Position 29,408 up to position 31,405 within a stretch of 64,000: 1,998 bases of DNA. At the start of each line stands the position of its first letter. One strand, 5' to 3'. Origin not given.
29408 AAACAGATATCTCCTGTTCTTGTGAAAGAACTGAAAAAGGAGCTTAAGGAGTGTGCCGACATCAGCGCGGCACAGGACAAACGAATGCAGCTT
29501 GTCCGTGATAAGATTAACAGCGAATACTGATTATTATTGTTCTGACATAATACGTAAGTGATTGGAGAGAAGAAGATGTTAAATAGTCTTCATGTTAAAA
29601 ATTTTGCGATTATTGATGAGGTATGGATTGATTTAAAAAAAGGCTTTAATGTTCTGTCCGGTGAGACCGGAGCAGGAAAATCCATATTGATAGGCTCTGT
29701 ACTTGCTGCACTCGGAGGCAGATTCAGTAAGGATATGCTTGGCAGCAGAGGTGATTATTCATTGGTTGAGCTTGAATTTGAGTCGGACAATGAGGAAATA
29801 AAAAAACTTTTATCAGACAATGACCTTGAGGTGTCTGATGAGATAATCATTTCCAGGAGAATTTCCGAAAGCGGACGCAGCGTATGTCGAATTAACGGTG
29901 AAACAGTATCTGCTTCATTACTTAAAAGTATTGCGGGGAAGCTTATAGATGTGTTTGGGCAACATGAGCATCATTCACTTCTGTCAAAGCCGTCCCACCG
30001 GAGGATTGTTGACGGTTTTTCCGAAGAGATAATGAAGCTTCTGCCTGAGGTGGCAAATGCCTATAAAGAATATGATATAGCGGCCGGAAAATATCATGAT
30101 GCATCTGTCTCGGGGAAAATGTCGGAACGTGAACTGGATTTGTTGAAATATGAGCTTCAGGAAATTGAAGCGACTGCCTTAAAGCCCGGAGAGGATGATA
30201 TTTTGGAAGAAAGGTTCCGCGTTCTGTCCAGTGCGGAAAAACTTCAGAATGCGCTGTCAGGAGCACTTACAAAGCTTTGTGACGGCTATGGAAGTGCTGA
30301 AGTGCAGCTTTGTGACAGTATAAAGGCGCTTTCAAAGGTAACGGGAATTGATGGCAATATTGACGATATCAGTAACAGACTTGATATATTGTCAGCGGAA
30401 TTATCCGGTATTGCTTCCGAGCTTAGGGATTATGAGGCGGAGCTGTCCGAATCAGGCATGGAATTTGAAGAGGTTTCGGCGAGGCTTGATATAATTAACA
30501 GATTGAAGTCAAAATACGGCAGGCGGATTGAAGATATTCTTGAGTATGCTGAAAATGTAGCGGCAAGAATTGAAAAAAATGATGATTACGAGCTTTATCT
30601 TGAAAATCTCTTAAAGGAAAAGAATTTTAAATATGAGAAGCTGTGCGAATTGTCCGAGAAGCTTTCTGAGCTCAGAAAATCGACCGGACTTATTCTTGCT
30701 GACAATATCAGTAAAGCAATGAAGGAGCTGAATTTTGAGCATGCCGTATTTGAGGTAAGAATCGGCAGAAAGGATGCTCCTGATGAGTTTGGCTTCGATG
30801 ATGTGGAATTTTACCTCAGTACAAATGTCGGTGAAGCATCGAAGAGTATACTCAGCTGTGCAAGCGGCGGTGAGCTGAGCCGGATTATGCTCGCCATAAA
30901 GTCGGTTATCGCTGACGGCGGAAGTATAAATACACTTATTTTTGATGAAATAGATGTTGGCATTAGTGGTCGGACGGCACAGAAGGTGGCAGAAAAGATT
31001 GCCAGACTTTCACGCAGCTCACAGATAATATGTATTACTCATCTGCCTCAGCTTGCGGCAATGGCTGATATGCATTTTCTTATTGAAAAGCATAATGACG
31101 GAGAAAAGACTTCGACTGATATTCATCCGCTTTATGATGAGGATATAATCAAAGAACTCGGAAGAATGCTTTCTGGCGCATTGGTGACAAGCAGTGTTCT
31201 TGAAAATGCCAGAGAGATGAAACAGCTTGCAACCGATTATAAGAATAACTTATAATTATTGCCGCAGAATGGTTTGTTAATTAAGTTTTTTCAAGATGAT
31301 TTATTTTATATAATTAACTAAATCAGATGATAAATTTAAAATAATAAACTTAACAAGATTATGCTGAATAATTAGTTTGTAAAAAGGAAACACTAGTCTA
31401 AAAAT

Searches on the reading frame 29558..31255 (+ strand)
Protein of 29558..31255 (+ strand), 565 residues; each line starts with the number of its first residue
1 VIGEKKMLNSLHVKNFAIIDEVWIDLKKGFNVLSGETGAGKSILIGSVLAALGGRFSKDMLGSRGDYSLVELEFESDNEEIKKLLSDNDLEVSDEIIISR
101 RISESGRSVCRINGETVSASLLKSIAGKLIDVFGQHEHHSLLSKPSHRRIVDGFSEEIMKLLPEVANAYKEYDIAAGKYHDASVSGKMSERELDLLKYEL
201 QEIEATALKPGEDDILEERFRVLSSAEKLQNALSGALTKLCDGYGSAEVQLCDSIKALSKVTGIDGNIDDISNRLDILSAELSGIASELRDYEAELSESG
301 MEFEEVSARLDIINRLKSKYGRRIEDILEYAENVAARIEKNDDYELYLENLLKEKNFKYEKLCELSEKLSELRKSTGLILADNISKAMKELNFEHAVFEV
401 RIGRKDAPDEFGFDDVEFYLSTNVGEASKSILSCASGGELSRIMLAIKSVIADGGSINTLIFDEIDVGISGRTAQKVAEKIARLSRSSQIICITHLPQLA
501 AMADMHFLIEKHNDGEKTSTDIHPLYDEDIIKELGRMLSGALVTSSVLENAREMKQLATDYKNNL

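Call 72: search_protein_families(library=pfam, proteins=[window:29558-31255:+], max_evalue=0.00001)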
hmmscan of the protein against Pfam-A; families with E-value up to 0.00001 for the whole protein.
window:29558-31255:+ (565 aa): 2 families
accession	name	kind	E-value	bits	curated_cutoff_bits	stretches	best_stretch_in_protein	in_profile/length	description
PF02463.25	SMC_N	-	4.3e-18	66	40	1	8-516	2-218/220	RecF/RecN/SMC N terminal domain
PF13476.12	AAA_23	-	1.1e-11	46.2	27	1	10-212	1-177/201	AAA domain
